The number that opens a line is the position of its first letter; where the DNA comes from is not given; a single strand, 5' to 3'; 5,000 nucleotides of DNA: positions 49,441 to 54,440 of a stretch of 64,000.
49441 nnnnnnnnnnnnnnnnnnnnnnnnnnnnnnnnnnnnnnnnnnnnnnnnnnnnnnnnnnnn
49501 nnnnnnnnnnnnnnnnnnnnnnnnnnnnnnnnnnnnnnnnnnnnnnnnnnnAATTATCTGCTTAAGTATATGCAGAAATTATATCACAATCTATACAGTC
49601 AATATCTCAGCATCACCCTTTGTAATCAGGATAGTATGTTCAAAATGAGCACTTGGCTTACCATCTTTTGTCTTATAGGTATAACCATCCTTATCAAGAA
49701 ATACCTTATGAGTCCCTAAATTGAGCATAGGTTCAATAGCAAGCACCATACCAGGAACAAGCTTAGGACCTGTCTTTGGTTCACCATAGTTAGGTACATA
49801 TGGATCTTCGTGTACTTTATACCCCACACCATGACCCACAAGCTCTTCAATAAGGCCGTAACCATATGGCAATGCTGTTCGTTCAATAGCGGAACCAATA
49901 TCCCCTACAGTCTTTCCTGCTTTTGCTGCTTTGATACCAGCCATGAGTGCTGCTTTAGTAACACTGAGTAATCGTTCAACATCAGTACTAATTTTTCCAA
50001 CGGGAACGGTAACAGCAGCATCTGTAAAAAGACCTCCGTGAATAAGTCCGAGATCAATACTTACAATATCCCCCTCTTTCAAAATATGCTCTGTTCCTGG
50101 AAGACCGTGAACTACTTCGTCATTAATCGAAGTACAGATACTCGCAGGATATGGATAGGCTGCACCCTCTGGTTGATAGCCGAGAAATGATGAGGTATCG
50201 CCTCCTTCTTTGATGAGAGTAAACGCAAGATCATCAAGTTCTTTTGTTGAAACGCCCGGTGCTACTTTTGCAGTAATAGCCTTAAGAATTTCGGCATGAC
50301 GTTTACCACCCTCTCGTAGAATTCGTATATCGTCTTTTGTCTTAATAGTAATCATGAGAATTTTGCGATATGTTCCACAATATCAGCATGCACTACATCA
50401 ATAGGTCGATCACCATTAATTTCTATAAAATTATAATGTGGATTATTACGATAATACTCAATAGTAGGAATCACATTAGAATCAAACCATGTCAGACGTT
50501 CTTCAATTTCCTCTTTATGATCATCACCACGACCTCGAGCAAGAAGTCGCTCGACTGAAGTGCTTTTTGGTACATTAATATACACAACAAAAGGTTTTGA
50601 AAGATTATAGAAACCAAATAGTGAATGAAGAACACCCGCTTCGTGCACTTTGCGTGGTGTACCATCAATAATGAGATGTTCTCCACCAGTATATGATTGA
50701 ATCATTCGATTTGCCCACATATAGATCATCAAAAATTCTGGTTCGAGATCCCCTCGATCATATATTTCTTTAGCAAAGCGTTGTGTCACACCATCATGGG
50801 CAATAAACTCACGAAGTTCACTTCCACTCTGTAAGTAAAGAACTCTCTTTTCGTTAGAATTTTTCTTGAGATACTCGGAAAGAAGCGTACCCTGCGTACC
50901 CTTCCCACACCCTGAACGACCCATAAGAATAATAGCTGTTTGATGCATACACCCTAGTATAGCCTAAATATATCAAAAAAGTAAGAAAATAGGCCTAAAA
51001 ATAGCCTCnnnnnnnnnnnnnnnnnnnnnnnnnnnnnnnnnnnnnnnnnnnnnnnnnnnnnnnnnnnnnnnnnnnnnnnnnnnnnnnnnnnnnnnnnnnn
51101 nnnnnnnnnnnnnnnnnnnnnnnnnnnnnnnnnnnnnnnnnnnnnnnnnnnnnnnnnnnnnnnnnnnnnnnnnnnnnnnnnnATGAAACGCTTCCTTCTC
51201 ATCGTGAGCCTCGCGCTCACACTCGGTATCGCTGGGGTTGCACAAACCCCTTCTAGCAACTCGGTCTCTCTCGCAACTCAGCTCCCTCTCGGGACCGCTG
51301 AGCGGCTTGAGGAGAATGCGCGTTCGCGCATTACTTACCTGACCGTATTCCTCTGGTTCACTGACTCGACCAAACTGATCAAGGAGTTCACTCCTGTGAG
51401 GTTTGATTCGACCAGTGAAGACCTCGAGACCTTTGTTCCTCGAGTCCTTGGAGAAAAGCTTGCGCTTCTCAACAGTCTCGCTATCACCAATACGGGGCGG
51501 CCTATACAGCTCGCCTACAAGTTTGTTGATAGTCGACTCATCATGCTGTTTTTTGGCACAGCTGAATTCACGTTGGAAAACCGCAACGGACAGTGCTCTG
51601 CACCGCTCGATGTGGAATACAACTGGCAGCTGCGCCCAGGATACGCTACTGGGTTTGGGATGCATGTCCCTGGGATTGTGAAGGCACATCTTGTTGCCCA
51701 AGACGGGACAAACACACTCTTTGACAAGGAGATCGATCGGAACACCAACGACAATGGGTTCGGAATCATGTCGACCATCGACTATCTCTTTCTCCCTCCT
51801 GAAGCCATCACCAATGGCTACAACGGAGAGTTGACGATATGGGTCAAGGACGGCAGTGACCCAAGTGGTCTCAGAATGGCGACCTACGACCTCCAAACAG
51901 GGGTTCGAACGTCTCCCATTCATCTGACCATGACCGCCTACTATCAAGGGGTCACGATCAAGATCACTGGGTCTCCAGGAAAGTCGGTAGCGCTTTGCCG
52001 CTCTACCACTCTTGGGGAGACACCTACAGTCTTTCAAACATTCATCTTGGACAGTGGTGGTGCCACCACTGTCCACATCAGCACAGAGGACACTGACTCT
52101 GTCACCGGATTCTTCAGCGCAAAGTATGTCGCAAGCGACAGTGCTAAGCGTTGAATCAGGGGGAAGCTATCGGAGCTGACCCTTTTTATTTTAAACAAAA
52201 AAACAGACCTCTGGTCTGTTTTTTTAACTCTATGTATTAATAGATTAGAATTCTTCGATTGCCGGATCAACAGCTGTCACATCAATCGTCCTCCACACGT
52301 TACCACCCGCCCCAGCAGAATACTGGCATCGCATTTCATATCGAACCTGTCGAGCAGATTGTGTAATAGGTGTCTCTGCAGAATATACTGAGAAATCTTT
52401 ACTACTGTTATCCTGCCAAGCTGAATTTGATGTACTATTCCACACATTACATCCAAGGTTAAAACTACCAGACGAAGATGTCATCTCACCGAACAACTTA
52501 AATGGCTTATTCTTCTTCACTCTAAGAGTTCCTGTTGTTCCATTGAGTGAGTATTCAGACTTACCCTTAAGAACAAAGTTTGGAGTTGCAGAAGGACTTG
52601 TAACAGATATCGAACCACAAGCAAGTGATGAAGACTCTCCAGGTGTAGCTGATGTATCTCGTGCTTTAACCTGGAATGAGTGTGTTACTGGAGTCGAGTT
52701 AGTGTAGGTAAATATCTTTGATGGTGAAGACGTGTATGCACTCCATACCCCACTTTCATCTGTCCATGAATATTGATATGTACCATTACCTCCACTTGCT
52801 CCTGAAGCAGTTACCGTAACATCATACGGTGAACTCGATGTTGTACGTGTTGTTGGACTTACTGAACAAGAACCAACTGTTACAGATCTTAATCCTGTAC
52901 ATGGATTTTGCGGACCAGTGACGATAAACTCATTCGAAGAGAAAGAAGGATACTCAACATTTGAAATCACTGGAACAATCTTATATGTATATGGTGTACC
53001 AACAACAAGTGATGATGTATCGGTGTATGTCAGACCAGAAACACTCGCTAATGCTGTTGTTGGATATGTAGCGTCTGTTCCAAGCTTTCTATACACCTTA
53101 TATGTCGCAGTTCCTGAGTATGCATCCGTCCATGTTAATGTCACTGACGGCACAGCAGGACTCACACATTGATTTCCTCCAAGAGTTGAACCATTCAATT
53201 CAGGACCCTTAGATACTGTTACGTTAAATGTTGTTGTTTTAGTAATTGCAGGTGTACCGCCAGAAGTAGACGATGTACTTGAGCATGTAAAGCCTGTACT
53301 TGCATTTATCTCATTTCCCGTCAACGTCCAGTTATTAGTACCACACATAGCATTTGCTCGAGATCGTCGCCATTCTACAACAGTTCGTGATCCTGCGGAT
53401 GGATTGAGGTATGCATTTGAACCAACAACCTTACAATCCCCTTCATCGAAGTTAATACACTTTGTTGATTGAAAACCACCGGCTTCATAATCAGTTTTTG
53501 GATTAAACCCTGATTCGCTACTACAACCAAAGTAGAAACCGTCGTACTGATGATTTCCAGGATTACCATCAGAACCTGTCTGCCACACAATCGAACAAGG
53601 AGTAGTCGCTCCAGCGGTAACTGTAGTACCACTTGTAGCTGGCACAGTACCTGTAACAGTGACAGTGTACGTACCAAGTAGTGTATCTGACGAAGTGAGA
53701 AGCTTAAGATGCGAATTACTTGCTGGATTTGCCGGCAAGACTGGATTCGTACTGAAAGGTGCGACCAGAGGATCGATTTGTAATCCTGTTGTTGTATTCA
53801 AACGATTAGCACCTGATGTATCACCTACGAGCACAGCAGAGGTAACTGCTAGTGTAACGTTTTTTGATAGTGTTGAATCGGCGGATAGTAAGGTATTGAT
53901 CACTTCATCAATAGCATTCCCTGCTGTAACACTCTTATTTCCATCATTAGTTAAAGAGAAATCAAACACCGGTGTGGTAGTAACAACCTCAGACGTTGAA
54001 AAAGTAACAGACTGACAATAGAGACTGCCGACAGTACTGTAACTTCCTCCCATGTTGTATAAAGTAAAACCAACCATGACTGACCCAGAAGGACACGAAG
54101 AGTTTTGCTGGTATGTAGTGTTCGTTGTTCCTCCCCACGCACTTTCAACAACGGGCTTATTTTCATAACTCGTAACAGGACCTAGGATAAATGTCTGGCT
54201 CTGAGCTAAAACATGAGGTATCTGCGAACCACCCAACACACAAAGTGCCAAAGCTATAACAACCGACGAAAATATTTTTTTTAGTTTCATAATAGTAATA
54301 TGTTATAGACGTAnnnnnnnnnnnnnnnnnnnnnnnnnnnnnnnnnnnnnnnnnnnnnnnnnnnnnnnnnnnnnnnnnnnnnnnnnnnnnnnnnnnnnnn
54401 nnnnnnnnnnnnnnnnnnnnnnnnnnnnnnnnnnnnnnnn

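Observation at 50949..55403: About 4.4-kb insertion of secreted-protein genes that breaks the conserved secY-adk-map linkage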

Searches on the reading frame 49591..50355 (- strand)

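Call 3: search_protein_families(library=pfam, proteins=[window:49591-50355:-], max_evalue=0.01)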
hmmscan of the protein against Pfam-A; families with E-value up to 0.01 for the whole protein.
window:49591-50355:- (254 aa): 1 family
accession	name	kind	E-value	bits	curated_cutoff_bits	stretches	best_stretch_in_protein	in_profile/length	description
PF00557.29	Peptidase_M24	-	4.9e-45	154.3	23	1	12-246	2-208/208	Metallopeptidase family M24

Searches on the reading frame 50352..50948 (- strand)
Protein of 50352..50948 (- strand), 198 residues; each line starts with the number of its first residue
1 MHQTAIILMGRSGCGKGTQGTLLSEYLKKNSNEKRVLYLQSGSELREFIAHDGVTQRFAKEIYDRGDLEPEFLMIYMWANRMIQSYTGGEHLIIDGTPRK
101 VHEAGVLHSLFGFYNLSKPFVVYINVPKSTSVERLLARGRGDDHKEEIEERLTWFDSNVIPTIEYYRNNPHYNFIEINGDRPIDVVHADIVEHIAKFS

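Call 3: search_protein_families(library=pfam, proteins=[window:50352-50948:-], max_evalue=0.01)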
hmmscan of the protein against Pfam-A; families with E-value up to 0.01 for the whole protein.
window:50352-50948:- (198 aa): 6 families
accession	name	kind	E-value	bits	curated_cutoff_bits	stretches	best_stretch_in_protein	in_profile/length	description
PF00406.28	ADK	-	2.7e-21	76.7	26.8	1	8-169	1-149/151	Adenylate kinase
PF13207.12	AAA_17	-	3.5e-13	50.4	27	1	10-149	2-136/136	AAA domain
PF13238.12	AAA_18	-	4.7e-07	30.7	29.4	1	6-151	1-124/128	AAA domain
PF02223.23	Thymidylate_kin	-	0.00092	19.4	27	0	120-190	120-185/185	Thymidylate kinase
PF13671.12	AAA_33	-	0.0017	19.1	27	1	6-150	2-130/143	AAA domain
PF00625.27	Guanylate_kin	-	0.0087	16.2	25.2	0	118-158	114-153/182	Guanylate kinase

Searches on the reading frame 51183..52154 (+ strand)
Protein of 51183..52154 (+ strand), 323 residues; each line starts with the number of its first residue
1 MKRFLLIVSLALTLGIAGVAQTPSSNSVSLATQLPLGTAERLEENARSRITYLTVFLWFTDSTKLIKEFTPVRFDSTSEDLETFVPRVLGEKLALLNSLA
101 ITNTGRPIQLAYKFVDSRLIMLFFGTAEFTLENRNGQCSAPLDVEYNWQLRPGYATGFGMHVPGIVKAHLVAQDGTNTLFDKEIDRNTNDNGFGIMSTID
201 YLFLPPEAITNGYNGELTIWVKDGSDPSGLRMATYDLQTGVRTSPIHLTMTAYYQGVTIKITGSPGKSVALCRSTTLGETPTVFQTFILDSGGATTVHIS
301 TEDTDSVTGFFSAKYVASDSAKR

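Call 3: search_protein_families(library=pfam, proteins=[window:51183-52154:+], max_evalue=0.01)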
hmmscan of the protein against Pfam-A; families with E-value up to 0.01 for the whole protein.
window:51183-52154:+ (323 aa): 0 families

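Call 15: find_homologous_proteins(query=window:51183-52154:+, max_evalue=0.001)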
Query window:51183-52154:+ (323 aa): 1 proteins with E <= 0.001 among 2302 candidates.
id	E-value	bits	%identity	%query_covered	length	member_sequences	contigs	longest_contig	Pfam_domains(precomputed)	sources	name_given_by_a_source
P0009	3.5e-211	718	100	100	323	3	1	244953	-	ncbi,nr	ncbi:MAG: hypothetical protein HZA80_00360 [Candidatus Taylorbacteria bacterium]|nr:hypothetical pro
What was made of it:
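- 51183..52154 (+): pGC323: secreted ~300-aa protein, the hypervariable GC3-rich fourth member of the cassette. It has no homologue other than itself in 5.8 billion proteins by word-indexed search (call 15).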

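Call 27: find_encoding_contigs(protein=P0009, flank=6000, max_places=4)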
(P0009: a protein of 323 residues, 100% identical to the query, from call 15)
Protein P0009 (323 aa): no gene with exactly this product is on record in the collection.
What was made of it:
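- pGC323 is found in only one record (calls 15, 27).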

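Call 29: search_protein_families(library=pfam, proteins=[window:51183-52154:+], max_evalue=10)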
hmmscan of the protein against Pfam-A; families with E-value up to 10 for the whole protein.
window:51183-52154:+ (323 aa): 0 families

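Call 69: search_protein_families(library=ncbifam, proteins=[window:51183-52154:+], max_evalue=1)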
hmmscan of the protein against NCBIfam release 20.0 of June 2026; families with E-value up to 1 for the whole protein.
window:51183-52154:+ (323 aa): 0 families

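Call 70: search_protein_families(library=phrogs, proteins=[window:51183-52154:+], max_evalue=0.1)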
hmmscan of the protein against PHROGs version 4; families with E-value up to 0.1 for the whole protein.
window:51183-52154:+ (323 aa): 0 families

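Call 71: search_protein_families(library=padloc, proteins=[window:51183-52154:+], max_evalue=0.1)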
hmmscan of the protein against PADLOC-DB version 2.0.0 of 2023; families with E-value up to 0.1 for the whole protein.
window:51183-52154:+ (323 aa): 0 families

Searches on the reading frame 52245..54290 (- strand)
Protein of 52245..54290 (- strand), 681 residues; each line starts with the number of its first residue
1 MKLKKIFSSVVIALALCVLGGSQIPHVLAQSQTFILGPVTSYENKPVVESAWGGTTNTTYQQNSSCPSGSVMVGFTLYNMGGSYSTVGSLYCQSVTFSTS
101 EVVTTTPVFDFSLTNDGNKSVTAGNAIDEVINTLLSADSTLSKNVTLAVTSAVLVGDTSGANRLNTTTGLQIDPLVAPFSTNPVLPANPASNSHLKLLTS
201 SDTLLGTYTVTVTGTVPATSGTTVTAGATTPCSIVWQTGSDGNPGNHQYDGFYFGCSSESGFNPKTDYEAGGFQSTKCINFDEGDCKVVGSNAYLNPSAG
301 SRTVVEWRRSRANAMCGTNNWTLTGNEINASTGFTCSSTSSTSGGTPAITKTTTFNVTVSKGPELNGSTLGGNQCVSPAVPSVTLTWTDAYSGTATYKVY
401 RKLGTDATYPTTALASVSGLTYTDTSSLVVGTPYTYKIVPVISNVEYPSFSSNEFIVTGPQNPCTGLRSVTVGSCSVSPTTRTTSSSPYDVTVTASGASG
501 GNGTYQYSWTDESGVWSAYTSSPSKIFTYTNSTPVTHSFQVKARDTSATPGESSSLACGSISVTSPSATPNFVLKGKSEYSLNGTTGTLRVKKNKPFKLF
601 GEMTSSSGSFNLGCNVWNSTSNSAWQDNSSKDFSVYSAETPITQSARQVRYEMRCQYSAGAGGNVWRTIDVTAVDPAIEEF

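Call 3: search_protein_families(library=pfam, proteins=[window:52245-54290:-], max_evalue=0.01)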
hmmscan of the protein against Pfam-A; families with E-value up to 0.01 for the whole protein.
window:52245-54290:- (681 aa): 0 families

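Call 29: search_protein_families(library=pfam, proteins=[window:52245-54290:-], max_evalue=10)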
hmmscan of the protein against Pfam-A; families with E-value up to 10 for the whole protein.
window:52245-54290:- (681 aa): 0 families

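Call 30: find_homologous_proteins(query=window:52245-54290:-, max_evalue=0.001)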
Query window:52245-54290:- (681 aa): 1 proteins with E <= 0.001 among 8000 candidates.
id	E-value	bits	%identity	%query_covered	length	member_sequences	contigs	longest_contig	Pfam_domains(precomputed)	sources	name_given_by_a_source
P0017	0.0e+0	1493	100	100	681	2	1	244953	-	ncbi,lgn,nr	ncbi:MAG: hypothetical protein HZA80_00365 [Candidatus Taylorbacteria bacterium]|nr:hypothetical pro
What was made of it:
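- Tried and rejected: Word-indexed homologue searches returned only self hits for p681 and pGC323 (calls 15, 30).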

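Call 69: search_protein_families(library=ncbifam, proteins=[window:52245-54290:-], max_evalue=1)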
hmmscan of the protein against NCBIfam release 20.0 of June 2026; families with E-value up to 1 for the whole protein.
window:52245-54290:- (681 aa): 0 families

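Call 70: search_protein_families(library=phrogs, proteins=[window:52245-54290:-], max_evalue=0.1)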
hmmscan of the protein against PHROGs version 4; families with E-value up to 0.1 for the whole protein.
window:52245-54290:- (681 aa): 0 families

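Call 71: search_protein_families(library=padloc, proteins=[window:52245-54290:-], max_evalue=0.1)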
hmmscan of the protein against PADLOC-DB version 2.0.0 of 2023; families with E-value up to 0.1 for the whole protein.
window:52245-54290:- (681 aa): 0 families
